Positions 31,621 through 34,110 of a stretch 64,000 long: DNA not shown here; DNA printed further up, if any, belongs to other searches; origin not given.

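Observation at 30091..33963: Orphan three-gene operon: small helical protein + LysM/PG-binding protein + 730-aa LysM-led protein with a kinase/NIS-synthetase-like loop pair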

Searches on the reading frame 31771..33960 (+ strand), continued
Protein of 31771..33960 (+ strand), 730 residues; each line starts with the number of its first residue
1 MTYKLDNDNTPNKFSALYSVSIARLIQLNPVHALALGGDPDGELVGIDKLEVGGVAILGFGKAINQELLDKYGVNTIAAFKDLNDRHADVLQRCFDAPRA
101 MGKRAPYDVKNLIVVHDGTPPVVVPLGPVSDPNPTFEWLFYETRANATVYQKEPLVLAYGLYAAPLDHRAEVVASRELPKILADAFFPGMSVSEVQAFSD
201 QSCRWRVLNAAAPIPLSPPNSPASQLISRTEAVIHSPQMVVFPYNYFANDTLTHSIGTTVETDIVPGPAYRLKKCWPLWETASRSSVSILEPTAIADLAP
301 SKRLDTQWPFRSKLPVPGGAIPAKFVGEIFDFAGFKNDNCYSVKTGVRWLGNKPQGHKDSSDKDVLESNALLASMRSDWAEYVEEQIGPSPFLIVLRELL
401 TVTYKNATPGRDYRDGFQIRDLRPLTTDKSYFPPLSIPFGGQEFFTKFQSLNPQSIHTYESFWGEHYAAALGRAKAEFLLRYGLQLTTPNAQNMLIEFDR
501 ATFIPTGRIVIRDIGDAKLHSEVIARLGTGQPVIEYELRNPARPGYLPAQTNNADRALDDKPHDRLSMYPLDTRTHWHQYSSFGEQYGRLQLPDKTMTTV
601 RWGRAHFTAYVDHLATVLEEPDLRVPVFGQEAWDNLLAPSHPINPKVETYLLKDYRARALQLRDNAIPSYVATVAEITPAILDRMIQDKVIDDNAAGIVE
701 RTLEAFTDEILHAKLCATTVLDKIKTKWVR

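Call 26: fold_search(model_id=the predicted structure, library=pdb)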
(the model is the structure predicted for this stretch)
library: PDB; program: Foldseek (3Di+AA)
matches with E <= 10: 419; with E <= 0.001: 43
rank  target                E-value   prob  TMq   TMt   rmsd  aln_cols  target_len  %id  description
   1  6cn7_D                1.7e-06  1.00  0.33  0.43   9.7       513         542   11  The structure of aerobactin synthetase IucC from a hypervirulent pathotype of Klebsiella pneumoniae (released 2018-04-11)
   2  9nom_A                1.9e-06  1.00  0.35  0.43  10.2       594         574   13  Structure of the NIS synthetase NcdF from nocardichelin biosynthesis (released 2025-06-18)
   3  9nom_B                2.4e-06  1.00  0.34  0.42   9.0       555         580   14  Structure of the NIS synthetase NcdF from nocardichelin biosynthesis (released 2025-06-18)
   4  7tgn_A                8.3e-06  1.00  0.31  0.38   9.9       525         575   11  Crystal structure of DesD, the desferrioxamine synthetase from the Streptomyces violaceus salmycin biosynthetic pathwa (released 2022-07-06)
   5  5o7o_D                8.3e-06  1.00  0.31  0.38  10.3       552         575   12  The crystal structure of DfoC, the desferrioxamine biosynthetic pathway acetyltransferase/Non-Ribosomal Peptide Synthe (released 2018-02-28)
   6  3to3_B                8.7e-06  1.00  0.34  0.41   8.4       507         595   13  Crystal Structure of Petrobactin Biosynthesis Protein AsbB from Bacillus anthracis str. Sterne (released 2011-10-05)
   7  2x3j_B                9.1e-06  1.00  0.31  0.38   9.0       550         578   11  CO-COMPLEX STRUCTURE OF ACHROMOBACTIN SYNTHETASE PROTEIN D (ACSD) WITH ATP AND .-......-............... FROM PECTOBACT (released 2011-01-19)
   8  7tgj_B                1.1e-05  1.00  0.33  0.41   9.7       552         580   11  Crystal structure of DesD, the desferrioxamine synthetase from the Streptomyces griseoflavus ferrimycin biosynthetic p (released 2022-07-06)
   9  2w02_B                1.3e-05  1.00  0.32  0.40  10.7       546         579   12  Co-complex Structure of Achromobactin Synthetase Protein D (AcsD) with ATP from Pectobacterium Chrysanthemi (released 2009-01-13)
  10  7tgj_D                1.6e-05  1.00  0.33  0.40   9.6       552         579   10  Crystal structure of DesD, the desferrioxamine synthetase from the Streptomyces griseoflavus ferrimycin biosynthetic p (released 2022-07-06)
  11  6cn7_G                1.9e-05  1.00  0.33  0.43   8.4       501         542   11  The structure of aerobactin synthetase IucC from a hypervirulent pathotype of Klebsiella pneumoniae (released 2018-04-11)
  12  7cbb_A                1.9e-05  1.00  0.35  0.42   9.5       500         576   10  Crystal structure of SbnC in the biosynthesis of staphyloferrin B (released 2020-09-23)
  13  6nl2_A                2.3e-05  1.00  0.32  0.38   9.3       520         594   12  Apo NIS synthetase DesD variant R306Q (released 2020-01-15)
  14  6cn7_F                2.4e-05  1.00  0.32  0.41   9.8       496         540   11  The structure of aerobactin synthetase IucC from a hypervirulent pathotype of Klebsiella pneumoniae (released 2018-04-11)
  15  6nl2_B                2.4e-05  1.00  0.32  0.39   9.2       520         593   12  Apo NIS synthetase DesD variant R306Q (released 2020-01-15)
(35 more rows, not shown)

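Call 27: search_protein_families(library=pfam, proteins=[L008:2140-3480:+, L008:3609-4265:+, L008:6779-7174:+, L008:7128-7904:+, L008:10727-12715:+, L008:12727-13878:+, L008:14007-14627:+, L008:16795-17466:+, L008:10205-10570:-], max_evalue=0.1)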
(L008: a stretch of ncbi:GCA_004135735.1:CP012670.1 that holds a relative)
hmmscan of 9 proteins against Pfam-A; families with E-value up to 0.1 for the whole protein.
L008:2140-3480:+ (446 aa): 0 families

L008:3609-4265:+ (218 aa): 1 family
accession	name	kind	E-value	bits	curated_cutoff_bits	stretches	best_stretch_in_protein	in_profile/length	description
PF06923.16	GutM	-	0.051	14.1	25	1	13-48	47-82/107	Glucitol operon activator protein (GutM)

L008:6779-7174:+ (131 aa): 0 families

L008:7128-7904:+ (258 aa): 4 families
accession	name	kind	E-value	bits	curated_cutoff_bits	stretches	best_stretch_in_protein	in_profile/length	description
PF01464.25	SLT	-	5.4e-27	94.1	21.3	1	112-209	2-105/117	Transglycosylase SLT domain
PF18013.6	Phage_lysozyme2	-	0.00083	20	28.2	1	127-158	23-58/140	Phage tail lysozyme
PF13406.11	SLT_2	-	0.004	16.8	24.3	0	143-165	151-173/292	Transglycosylase SLT domain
PF19489.4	SLT_4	-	0.011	15.8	27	1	109-145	34-70/184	Transglycosylase SLT domain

L008:10727-12715:+ (662 aa): 1 family
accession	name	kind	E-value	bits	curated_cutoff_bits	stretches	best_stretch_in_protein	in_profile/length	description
PF01442.23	Apolipoprotein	-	0.0011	19.2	90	1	562-651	90-179/190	Apolipoprotein A1/A4/E domain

L008:12727-13878:+ (383 aa): 10 families
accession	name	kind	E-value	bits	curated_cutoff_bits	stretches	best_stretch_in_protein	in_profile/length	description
PF04513.17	Baculo_PEP_C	-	4.4e-08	33.7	38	2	103-200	17-114/140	Baculovirus polyhedron envelope protein, PEP, C terminus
PF01442.23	Apolipoprotein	-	4.8e-06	26.9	90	1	234-361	22-142/190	Apolipoprotein A1/A4/E domain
PF07889.17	DUF1664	-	0.00027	21.4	34.6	1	294-372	35-108/124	Protein of unknown function (DUF1664)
PF01544.23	CorA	-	0.00028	20.7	27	0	67-197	87-218/292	CorA-like Mg2+ transporter protein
PF10157.14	BORCS6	-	0.005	17.4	35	0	264-329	7-72/101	BLOC-1-related complex sub-unit 6 C-terminal helix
PF05008.21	V-SNARE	-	0.0068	17.3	25.9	0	106-155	3-52/92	Vesicle transport v-SNARE protein N-terminus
PF02520.22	ANIS5_cation-bd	-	0.025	15.1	29.3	0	61-149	17-99/109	SXP/RAL-2 family protein Ani s 5-like, metal-binding domain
PF05597.16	Phasin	-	0.062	13.8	28.8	0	75-150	29-105/126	Poly(hydroxyalcanoate) granule associated protein (phasin)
PF19840.4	DUF6317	-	0.063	14.5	27.4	0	287-347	22-83/100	Family of unknown function (DUF6317)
PF11068.13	YlqD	-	0.071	13.9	27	0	102-150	23-71/131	YlqD protein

L008:14007-14627:+ (206 aa): 0 families

L008:16795-17466:+ (223 aa): 1 family
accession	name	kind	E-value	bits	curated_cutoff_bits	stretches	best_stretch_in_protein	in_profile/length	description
PF04996.17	AstB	-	0.056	12.6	27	1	60-130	338-405/443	Succinylarginine dihydrolase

L008:10205-10570:- (121 aa): 0 families

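Call 28: search_solved_structures(query=A1, max_evalue=10, show_alignments=4)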
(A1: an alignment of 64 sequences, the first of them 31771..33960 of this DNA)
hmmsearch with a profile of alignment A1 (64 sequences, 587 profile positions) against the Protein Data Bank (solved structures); distinct sequences matched with E-value up to 10: 2.
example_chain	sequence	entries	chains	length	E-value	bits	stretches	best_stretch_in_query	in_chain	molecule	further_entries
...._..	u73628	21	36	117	0.72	11.9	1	352-385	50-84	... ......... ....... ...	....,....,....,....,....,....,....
10px_1R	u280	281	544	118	0.73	11.8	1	352-385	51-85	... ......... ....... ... | 50S ribosomal protein L16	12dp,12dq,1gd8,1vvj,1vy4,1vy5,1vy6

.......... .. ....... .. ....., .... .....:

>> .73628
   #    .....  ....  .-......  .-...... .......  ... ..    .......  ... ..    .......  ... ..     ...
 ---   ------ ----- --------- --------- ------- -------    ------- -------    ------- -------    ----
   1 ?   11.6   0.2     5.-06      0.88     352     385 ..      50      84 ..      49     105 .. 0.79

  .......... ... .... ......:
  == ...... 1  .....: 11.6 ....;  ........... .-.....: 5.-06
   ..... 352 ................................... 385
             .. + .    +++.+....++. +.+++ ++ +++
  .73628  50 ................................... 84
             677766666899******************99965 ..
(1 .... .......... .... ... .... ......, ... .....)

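Call 29: search_protein_families(library=pfam, alignment_id=A1, max_evalue=0.1)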
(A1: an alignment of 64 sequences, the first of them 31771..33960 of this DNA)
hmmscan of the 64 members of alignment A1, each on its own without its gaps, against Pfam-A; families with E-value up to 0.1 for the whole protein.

A. member 1, window:31771-33960:+ (730 aa): 2 families
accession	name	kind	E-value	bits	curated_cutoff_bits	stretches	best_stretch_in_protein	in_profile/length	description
PF06276.17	FhuF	-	0.014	16.3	25.2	1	461-517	1-53/161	Ferric iron reductase FhuF-like transporter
PF21658.2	LNYV_PP_C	-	0.021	15.3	27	1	671-713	16-58/60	Lettuce necrotic yellow virus phosphoprotein C-terminal domain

B. families by the number of members that match (of 64 scanned): 19 families
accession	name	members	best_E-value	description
PF06276.17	FhuF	16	0.0017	Ferric iron reductase FhuF-like transporter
PF03141.22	Methyltransf_29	4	0.008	Putative S-adenosyl-L-methionine-dependent methyltransferase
PF01476.26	LysM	2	0.0097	LysM domain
PF01363.27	FYVE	2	0.054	FYVE zinc finger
PF02465.23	FliD_N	1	1.3e-06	Flagellar hook-associated protein 2 N-terminus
PF04793.17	Herpes_BBRF1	1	0.0088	BRRF1-like protein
PF21658.2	LNYV_PP_C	1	0.021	Lettuce necrotic yellow virus phosphoprotein C-terminal domain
PF01734.28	Patatin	1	0.024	Patatin-like phospholipase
PF12570.13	DUF3750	1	0.035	Protein of unknown function (DUF3750)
PF02369.22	Big_1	1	0.037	Bacterial Ig-like domain (group 1)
PF20280.3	CTD4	1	0.041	C-terminal domain 4 of the ABC-three component (ABC-3C) systems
PF12795.12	MscS_porin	1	0.048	Mechanosensitive ion channel porin domain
PF24997.1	PSF1_C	1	0.07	PSF1 C-terminal domain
PF05939.18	Phage_min_tail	1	0.073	Phage minor tail protein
PF17256.7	ANAPC16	1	0.073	Anaphase-promoting complex, subunit 16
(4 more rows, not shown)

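Call 44: find_encoding_contigs(protein=P0032, flank=10000, max_places=1)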
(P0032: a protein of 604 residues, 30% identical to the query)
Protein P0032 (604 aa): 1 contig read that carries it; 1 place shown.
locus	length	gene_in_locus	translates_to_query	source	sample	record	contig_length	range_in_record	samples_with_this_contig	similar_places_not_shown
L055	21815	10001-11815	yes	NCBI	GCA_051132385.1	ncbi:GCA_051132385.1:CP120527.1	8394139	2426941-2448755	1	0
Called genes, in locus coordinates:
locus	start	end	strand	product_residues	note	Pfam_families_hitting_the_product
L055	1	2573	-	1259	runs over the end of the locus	PF27156:RP005_N, PF07992:Pyr_redox_2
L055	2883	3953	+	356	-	-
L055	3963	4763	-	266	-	PF13641:Glyco_tranf_2_3 (weak), PF00535:Glycos_transf_2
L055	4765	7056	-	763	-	PF09586:YfhO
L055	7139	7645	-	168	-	-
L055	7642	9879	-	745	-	PF13439:Glyco_transf_4 (faint), PF20706:GT4-conflict (weak), PF00534:Glycos_transf_1, PF13692:Glyco_trans_1_4, PF13524:Glyco_trans_1_2 (faint), PF00534:Glycos_transf_1, PF13692:Glyco_trans_1_4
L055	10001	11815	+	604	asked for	-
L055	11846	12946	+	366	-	PF13439:Glyco_transf_4, PF13579:Glyco_trans_4_4 (weak), PF20706:GT4-conflict, PF00534:Glycos_transf_1, PF13692:Glyco_trans_1_4, PF13524:Glyco_trans_1_2 (weak)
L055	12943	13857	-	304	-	PF01073:3Beta_HSD, PF01370:Epimerase, PF02719:Polysacc_synt_2 (faint), PF04321:RmlD_sub_bind, PF13460:NAD_binding_10 (faint), PF16363:GDP_Man_Dehyd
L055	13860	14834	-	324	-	PF01370:Epimerase, PF04321:RmlD_sub_bind, PF05368:NmrA (weak), PF16363:GDP_Man_Dehyd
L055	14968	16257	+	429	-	PF02333:Phytase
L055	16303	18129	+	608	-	PF00149:Metallophos, PF02872:5_nucleotid_C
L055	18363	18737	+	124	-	-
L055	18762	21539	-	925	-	PF00012:HSP70, PF12531:DUF3731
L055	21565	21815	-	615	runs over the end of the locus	PF00012:HSP70, PF06723:MreB_Mbl (weak)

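Call 45: find_encoding_contigs(protein=P0075, flank=10000, max_places=1)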
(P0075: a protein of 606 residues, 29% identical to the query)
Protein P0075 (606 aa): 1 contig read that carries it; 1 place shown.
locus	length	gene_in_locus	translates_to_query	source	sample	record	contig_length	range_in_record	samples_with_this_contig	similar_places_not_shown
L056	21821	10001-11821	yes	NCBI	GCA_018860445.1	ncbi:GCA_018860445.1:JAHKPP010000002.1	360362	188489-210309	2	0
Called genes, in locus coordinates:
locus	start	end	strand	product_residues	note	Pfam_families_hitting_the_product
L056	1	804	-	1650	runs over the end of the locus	PF17970:bMG1, PF21142:A2M_bMG2, PF11974:bMG3, PF01835:MG2, PF17972:bMG5, PF17962:bMG6, PF07703:A2M_BRD, PF07678:TED_complement, +2 more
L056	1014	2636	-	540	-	PF00128:Alpha-amylase, PF16657:Malt_amylase_C (weak)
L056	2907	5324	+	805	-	PF09137:Glucodextran_N, PF00723:Glyco_hydro_15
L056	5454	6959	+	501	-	PF07690:MFS_1, PF13347:MFS_2, PF07690:MFS_1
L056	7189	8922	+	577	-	PF04616:Glyco_hydro_43, PF17851:GH43_C2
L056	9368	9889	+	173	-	-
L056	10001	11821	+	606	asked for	-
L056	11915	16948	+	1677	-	PF25885:HH_EMRA (faint)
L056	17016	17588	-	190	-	-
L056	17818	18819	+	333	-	PF03009:GDPD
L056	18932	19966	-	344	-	PF00356:LacI, PF00532:Peripla_BP_1, PF13407:Peripla_BP_4, PF13377:Peripla_BP_3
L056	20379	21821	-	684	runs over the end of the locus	PF14508:GH97_N, PF10566:Glyco_hydro_97, PF14509:GH97_C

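Call 57: search_protein_families(library=pfam, proteins=[P0021, P0023, P0028, P0031, P0086], max_evalue=0.01)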
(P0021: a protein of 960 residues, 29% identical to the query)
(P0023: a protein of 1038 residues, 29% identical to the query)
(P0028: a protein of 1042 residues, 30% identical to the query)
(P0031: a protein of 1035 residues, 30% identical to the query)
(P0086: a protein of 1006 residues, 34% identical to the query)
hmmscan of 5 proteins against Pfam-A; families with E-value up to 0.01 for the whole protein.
P0021 (960 aa): 0 families

P0023 (1038 aa): 0 families

P0028 (1042 aa): 0 families

P0031 (1035 aa): 0 families

P0086 (1006 aa): 0 families

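Call 59: search_protein_families(library=phrogs, proteins=[window:31771-33960:+, L004:7348-8001:+], max_evalue=0.01)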
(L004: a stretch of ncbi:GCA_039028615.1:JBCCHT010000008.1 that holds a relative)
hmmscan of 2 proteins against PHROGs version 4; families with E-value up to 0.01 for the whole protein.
window:31771-33960:+ (730 aa): 0 families

L004:7348-8001:+ (218 aa): 3 families
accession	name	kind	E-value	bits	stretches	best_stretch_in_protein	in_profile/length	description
phrog_2649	-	lysis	0.00035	21.5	1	131-188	165-221/261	endolysin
phrog_1493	-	lysis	0.00039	20.7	1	134-208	234-305/394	endolysin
phrog_17001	-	lysis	0.009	16.6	0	152-196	6-50/265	endolysin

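Call 62: fold_search(model_id=the predicted structure, library=viral)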
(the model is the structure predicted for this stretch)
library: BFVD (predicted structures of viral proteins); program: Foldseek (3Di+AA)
matches with E <= 10: 180; with E <= 0.001: 0
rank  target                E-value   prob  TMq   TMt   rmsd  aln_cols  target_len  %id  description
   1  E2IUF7                3.1e-03  0.84  0.17  0.20  15.5       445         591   12  Tegument serine/threonine protein kinase [Saimiriine herpesvirus 1 (strain MV-5-4-PSL)]
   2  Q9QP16                4.7e-03  0.89  0.19  0.26  14.5       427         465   13  Protein kinase [Infectious laryngotracheitis virus]
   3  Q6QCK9                8.8e-03  0.84  0.19  0.25  14.3       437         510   12  Serine/threonine protein kinase [Human herpesvirus 3]
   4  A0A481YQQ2            9.8e-03  0.90  0.16  0.30  16.6       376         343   12  Protein kinase domain-containing protein [Marseillevirus LCMAC101]
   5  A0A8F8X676            1.6e-02  0.82  0.21  0.34  14.4       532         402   10  (no name in the UniProt tables at hand)
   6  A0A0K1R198            1.9e-02  0.66  0.16  0.24  17.2       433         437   12  Serine/threonine kinase [Testudinid alphaherpesvirus 3]
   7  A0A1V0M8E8            2.1e-02  0.80  0.20  0.25  12.9       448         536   10  Tegument serine/threonine protein kinase [Columbid alphaherpesvirus 1]
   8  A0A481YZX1            2.4e-02  0.63  0.17  0.26  15.4       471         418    9  Protein kinase domain-containing protein [Mimivirus LCMiAC01]
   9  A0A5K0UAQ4            3.9e-02  0.66  0.20  0.25  13.9       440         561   11  Dual specificity tyrosine-phosphorylation-regulated kinase 4 [Yasminevirus sp. GU-2018]
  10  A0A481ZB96            3.9e-02  0.54  0.17  0.21  17.3       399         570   10  Putative serine/threonine protein kinase [Pithovirus LCPAC304]
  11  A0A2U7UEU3            4.3e-02  0.63  0.14  0.21  14.4       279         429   13  Protein kinase [Pandoravirus macleodensis]
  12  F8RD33                7.0e-02  0.92  0.14  0.27   6.6       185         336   12  Truncated tegument serine/threonine protein kinase [Human herpesvirus 1]
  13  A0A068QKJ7            7.4e-02  0.82  0.15  0.30   8.2       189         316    8  Serine/threonine-protein kinase 40 [Armadillidium vulgare iridescent virus]
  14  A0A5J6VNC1            8.6e-02  0.54  0.18  0.34  16.1       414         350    9  Protein kinase domain-containing protein [Megaviridae environmental sample]
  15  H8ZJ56                9.5e-02  0.25  0.14  0.19  19.4       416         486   12  (no name in the UniProt tables at hand)
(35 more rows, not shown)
